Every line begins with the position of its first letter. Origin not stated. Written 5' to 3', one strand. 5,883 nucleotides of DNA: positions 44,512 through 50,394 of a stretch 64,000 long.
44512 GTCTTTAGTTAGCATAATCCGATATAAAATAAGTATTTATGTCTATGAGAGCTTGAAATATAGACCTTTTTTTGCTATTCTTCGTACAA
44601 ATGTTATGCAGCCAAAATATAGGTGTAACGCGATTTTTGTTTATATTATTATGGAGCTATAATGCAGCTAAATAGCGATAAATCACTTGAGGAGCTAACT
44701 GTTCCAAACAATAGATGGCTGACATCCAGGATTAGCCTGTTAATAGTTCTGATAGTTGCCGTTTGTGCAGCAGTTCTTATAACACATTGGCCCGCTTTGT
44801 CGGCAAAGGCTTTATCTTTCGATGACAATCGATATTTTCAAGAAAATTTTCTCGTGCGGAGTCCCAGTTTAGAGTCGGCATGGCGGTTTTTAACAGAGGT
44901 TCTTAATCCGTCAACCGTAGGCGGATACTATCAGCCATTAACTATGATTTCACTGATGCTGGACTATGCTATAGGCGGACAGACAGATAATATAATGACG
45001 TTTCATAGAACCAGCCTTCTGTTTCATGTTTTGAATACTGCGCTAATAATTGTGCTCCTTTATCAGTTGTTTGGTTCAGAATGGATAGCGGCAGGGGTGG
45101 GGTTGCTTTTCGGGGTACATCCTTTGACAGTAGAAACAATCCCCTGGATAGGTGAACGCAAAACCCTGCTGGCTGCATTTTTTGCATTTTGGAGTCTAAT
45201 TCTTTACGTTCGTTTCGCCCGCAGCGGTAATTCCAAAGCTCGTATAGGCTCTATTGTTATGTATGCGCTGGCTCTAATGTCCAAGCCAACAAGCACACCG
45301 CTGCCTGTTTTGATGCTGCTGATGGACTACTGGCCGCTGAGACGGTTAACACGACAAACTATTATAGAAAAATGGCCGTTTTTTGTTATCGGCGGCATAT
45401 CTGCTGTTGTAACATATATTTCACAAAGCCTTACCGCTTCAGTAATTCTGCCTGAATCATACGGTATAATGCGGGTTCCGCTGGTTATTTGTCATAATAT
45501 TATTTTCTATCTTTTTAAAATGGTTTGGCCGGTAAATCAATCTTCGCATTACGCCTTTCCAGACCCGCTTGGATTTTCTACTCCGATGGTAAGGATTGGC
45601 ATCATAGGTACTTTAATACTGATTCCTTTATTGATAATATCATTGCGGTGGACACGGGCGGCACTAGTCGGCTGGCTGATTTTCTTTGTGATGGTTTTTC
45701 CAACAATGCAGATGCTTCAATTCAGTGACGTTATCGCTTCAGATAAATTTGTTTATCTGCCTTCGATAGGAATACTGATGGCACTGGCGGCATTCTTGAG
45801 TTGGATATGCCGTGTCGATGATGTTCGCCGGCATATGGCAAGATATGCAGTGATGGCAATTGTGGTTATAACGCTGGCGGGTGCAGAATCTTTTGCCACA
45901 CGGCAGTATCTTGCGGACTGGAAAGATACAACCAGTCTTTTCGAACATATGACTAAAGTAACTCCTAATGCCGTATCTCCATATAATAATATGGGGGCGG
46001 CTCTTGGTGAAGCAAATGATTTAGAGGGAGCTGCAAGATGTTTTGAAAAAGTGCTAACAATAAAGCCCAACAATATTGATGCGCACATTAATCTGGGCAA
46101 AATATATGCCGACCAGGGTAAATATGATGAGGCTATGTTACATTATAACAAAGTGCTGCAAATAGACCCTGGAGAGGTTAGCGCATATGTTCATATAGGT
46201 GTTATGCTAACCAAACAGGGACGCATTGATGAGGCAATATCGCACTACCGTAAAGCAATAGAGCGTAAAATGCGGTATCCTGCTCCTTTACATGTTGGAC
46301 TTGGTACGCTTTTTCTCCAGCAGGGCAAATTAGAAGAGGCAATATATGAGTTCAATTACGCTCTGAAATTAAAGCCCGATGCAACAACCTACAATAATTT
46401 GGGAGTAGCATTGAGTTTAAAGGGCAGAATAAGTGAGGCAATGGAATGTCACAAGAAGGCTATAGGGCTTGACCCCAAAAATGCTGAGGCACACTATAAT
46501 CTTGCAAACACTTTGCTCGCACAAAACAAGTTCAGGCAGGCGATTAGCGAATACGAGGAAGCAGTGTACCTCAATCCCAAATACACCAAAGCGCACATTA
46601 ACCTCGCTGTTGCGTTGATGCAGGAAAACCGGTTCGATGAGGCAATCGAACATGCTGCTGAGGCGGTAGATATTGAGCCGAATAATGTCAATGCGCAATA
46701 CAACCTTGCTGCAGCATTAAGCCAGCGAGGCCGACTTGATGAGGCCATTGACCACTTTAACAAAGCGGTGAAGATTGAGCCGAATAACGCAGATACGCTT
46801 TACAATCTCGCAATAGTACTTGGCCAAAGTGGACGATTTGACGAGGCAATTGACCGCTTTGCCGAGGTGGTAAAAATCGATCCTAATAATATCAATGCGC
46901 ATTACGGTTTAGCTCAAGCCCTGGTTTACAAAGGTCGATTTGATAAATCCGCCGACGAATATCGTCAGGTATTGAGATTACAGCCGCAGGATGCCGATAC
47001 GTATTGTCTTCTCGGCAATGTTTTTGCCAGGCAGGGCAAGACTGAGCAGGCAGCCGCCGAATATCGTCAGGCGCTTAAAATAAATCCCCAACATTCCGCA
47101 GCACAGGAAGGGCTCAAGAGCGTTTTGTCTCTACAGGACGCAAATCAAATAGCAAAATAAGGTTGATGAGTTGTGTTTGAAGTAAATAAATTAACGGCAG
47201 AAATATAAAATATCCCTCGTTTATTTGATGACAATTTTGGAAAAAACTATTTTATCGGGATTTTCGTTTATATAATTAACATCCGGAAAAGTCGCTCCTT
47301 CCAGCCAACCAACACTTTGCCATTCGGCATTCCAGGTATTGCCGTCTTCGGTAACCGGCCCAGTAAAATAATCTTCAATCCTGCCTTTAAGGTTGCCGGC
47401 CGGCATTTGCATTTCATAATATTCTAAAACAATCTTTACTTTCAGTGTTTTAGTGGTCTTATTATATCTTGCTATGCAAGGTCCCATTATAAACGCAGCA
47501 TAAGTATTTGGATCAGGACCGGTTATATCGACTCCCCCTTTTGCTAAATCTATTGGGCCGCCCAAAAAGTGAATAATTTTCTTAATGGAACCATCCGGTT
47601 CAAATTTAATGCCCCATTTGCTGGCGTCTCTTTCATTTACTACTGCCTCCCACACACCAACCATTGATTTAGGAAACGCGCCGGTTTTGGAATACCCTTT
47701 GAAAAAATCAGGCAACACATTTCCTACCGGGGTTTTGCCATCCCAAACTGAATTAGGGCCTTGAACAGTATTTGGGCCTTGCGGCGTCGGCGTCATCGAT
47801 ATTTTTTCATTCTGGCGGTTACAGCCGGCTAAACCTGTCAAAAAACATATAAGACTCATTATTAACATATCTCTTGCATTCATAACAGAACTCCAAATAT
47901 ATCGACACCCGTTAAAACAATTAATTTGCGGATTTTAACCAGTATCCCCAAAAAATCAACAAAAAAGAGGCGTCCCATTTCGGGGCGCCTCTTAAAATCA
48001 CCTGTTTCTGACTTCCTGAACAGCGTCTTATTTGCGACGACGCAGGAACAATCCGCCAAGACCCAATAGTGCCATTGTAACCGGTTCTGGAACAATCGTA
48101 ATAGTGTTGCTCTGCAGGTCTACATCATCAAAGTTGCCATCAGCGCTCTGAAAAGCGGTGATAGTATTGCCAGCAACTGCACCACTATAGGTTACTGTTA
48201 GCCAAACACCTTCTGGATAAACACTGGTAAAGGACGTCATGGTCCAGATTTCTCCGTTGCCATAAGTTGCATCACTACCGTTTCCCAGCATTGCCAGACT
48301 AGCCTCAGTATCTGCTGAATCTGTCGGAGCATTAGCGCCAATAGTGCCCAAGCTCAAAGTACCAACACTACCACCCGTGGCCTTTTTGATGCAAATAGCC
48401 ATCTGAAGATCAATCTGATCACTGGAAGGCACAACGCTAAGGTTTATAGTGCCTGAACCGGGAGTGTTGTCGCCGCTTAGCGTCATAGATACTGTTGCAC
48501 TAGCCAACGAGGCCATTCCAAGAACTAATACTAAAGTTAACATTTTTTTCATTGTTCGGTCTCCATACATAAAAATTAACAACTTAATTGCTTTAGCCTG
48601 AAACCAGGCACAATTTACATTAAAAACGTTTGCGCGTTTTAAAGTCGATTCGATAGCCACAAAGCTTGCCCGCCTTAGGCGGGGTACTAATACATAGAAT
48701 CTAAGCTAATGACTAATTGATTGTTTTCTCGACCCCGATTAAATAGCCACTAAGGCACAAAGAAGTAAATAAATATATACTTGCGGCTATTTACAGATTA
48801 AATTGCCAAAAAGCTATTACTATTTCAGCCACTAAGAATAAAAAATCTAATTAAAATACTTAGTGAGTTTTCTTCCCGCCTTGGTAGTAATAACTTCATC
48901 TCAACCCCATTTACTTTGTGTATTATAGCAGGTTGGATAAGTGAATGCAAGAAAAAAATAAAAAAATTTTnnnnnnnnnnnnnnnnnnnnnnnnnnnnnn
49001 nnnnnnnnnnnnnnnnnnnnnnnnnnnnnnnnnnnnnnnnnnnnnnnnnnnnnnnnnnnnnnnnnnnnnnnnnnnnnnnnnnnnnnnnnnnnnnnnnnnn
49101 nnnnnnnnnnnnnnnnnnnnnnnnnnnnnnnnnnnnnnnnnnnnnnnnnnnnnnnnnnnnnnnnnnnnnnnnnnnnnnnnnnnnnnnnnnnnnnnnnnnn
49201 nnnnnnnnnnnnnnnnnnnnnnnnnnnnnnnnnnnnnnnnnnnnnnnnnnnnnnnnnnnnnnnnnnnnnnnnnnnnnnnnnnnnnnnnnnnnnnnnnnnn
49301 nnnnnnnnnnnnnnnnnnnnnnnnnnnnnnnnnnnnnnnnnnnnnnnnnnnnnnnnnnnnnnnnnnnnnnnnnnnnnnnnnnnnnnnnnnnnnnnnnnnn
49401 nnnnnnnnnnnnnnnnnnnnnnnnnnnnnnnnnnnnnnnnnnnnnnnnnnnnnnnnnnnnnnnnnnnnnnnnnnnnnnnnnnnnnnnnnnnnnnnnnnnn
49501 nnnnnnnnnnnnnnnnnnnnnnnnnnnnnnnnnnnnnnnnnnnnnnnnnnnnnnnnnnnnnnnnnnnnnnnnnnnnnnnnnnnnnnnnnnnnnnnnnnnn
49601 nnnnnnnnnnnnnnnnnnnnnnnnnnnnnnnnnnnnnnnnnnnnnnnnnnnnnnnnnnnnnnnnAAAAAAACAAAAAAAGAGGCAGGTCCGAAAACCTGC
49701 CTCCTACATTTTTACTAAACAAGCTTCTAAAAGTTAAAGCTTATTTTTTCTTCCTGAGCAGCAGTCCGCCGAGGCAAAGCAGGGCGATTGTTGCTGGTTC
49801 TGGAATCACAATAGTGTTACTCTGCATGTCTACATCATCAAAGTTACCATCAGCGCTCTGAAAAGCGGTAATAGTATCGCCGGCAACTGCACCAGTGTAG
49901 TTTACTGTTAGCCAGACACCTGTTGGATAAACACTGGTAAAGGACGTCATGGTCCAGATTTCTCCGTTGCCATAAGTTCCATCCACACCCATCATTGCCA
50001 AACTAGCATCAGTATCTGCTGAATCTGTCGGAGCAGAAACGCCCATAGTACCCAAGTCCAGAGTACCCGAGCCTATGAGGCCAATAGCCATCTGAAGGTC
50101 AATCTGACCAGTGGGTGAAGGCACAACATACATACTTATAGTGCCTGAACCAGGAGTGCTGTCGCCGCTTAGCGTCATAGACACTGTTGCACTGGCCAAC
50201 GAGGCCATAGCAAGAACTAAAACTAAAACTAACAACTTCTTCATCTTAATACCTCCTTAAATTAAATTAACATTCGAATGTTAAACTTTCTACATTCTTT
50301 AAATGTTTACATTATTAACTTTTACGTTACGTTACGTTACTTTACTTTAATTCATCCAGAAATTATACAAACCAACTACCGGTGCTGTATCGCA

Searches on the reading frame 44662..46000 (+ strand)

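Call 6: search_protein_families(library=pfam, proteins=[window:44662-46000:+], max_evalue=1)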
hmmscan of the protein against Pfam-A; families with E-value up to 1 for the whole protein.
window:44662-46000:+ (446 aa): 0 families

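Call 7: search_protein_families(library=ncbifam, proteins=[window:44662-46000:+], max_evalue=1)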
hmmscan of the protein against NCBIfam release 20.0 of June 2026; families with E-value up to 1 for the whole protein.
window:44662-46000:+ (446 aa): 1 family
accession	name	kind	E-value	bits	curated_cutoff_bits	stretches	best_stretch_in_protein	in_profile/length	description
NF042931.1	SAG1386_EF1546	equivalog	0.25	11.4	80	1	14-42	25-53/158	SAG1386/EF1546 family surface-associated protein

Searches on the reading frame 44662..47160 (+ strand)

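Call 5: search_protein_families(library=pfam, proteins=[window:44662-47160:+], max_evalue=0.01)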
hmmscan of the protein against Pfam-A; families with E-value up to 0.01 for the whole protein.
window:44662-47160:+ (832 aa): 45 families (the best 25 are shown)
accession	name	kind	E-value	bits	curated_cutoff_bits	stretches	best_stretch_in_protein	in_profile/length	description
PF00515.34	TPR_1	-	5.7e-89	289.1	27.8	11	473-503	2-32/34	Tetratricopeptide repeat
PF13414.12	TPR_11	-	2.7e-83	273.8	26.8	11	688-724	6-42/42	TPR repeat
PF07719.23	TPR_2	-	1e-80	259.7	27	10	473-504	2-33/34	Tetratricopeptide repeat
PF13181.12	TPR_8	-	2.1e-66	214.9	25.7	8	473-503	2-32/34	Tetratricopeptide repeat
PF13431.12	TPR_17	-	3.1e-60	195.9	24.4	5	699-730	2-33/34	Tetratricopeptide repeat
PF13432.12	TPR_16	-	3.8e-54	181.1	32.7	8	612-675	1-64/65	Tetratricopeptide repeat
PF14559.12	TPR_19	-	1.4e-51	173.2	25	7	652-710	1-59/68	Tetratricopeptide repeat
PF13424.12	TPR_12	-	4.9e-50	168.1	30.1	7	677-740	4-75/77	Tetratricopeptide repeat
PF13428.12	TPR_14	-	9e-42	137.7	23.5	6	677-718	2-43/44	Tetratricopeptide repeat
PF13374.12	TPR_10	-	5.4e-34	115.7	27.5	2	574-601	2-29/42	Tetratricopeptide repeat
PF13176.12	TPR_7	-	9.2e-34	113.1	27.9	1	474-503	1-30/36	Tetratricopeptide repeat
PF23914.1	TPR_CcmH_CycH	-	2.8e-28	99.2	42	6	706-812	46-155/158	Cytochrome c-type biogenesis protein H TPR domain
PF12895.13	ANAPC3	-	4.6e-27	94.5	27.2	4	453-531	4-81/82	Anaphase-promoting complex, cyclosome, subunit 3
PF13174.12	TPR_6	-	8.3e-27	92.4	26.3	0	678-708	2-32/33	Tetratricopeptide repeat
PF07721.20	TPR_4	-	3.8e-24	83.2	27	0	678-698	3-23/26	Tetratricopeptide repeat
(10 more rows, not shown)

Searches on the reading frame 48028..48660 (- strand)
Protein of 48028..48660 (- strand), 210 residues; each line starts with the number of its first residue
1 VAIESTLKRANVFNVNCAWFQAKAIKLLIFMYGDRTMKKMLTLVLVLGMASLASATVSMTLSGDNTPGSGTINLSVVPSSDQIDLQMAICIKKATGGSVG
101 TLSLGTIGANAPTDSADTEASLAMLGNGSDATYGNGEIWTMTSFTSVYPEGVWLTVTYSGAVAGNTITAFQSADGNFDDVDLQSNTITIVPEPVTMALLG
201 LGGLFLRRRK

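Call 58: search_protein_families(library=pfam, proteins=[window:48028-48660:-], max_evalue=0.0001)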
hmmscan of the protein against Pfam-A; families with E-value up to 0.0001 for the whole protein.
window:48028-48660:- (210 aa): 0 families

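Call 78: search_protein_families(library=pfam, proteins=[window:48028-48660:-], max_evalue=0.1)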
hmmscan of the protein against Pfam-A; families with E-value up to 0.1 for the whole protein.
window:48028-48660:- (210 aa): 1 family
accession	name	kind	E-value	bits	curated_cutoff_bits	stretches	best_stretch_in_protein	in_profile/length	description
PF07589.16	PEP-CTERM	-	0.00063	20.2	20.7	1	190-209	2-23/24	PEP-CTERM motif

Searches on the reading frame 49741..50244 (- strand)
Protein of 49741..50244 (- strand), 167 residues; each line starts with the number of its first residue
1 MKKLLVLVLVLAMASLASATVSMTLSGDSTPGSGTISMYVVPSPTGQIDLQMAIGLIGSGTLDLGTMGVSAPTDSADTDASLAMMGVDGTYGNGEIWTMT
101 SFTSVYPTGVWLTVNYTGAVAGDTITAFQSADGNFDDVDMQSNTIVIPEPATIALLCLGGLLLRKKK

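Call 58: search_protein_families(library=pfam, proteins=[window:49741-50244:-], max_evalue=0.0001)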
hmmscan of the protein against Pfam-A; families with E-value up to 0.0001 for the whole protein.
window:49741-50244:- (167 aa): 0 families

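Call 78: search_protein_families(library=pfam, proteins=[window:49741-50244:-], max_evalue=0.1)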
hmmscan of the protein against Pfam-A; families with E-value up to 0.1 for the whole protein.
window:49741-50244:- (167 aa): 2 families
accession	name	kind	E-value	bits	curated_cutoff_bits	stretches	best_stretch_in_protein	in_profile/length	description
PF07589.16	PEP-CTERM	-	0.002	18.6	20.7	1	147-164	2-22/24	PEP-CTERM motif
PF11137.13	DUF2909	-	0.017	15.4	31.4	1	1-26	1-26/60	Protein of unknown function (DUF2909)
